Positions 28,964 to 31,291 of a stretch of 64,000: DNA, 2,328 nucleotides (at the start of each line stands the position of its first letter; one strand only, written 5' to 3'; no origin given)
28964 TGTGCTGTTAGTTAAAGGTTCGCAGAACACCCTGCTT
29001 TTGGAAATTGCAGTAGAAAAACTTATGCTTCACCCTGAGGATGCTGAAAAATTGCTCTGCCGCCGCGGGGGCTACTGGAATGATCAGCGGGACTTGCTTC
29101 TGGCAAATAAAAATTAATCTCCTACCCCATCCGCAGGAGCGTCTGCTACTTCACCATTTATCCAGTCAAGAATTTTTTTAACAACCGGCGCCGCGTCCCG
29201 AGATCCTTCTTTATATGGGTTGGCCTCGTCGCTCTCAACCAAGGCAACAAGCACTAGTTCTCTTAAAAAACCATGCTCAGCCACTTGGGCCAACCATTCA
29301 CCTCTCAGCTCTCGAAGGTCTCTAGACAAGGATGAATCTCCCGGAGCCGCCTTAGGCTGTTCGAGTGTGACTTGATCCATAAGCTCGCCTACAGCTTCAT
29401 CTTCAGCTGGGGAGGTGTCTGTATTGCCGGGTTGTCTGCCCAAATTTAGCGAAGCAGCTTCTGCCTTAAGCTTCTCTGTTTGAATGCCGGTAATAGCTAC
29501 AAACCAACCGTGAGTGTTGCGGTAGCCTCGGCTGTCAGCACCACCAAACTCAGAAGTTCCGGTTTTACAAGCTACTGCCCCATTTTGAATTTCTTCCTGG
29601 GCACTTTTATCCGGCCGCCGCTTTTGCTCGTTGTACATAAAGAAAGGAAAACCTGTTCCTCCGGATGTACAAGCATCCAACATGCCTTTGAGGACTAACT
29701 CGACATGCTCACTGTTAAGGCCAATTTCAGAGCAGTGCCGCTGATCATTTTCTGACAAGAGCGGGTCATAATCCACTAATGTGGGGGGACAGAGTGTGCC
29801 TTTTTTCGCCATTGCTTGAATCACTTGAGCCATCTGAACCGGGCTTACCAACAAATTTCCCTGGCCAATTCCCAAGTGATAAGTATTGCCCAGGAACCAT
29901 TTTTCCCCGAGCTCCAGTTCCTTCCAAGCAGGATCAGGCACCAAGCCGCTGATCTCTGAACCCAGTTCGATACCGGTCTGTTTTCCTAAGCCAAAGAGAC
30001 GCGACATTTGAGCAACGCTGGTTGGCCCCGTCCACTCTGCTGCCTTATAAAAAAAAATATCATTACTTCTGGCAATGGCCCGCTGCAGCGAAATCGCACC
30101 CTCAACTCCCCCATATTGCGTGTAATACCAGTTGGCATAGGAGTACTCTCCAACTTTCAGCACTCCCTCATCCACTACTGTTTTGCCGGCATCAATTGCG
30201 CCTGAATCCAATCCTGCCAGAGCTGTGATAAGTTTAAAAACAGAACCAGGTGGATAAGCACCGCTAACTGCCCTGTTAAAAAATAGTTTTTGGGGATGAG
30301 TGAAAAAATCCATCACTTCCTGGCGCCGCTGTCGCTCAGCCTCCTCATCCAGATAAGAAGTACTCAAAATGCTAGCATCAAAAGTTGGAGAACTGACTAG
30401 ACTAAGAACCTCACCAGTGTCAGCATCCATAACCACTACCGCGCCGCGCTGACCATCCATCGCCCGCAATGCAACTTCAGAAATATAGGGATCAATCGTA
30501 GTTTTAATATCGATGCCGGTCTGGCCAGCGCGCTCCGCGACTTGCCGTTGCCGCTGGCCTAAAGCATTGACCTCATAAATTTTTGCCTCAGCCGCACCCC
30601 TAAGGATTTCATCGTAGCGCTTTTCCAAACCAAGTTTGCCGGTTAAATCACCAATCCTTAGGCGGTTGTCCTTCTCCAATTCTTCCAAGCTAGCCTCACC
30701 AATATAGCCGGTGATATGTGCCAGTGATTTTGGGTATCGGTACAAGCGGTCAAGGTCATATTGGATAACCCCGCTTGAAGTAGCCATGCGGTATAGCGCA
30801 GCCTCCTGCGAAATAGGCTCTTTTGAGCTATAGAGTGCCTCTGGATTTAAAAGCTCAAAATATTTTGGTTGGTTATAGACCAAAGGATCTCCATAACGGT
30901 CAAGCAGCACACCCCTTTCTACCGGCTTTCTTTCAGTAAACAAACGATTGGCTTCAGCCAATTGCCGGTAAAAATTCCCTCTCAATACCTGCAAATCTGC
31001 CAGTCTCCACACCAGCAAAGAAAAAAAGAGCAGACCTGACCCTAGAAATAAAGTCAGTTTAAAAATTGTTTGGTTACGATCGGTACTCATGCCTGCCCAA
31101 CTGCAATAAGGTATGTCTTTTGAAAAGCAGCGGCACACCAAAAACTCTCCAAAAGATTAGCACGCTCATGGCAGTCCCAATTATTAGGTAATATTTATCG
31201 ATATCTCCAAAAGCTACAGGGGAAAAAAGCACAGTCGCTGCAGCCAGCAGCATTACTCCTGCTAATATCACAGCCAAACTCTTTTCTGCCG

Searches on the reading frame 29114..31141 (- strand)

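Call 94: search_protein_families(library=pfam, proteins=[window:29114-31141:-], max_evalue=0.00001)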
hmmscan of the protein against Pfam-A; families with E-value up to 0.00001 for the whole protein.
window:29114-31141:- (675 aa): 2 families
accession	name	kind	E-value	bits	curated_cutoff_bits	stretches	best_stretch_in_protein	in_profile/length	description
PF00905.27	Transpeptidase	-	2.5e-51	175.1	22.1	1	233-551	1-265/299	Penicillin binding protein transpeptidase domain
PF03717.20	PBP_dimer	-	3.8e-22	80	24.4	1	126-200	102-178/180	Penicillin-binding Protein dimerisation domain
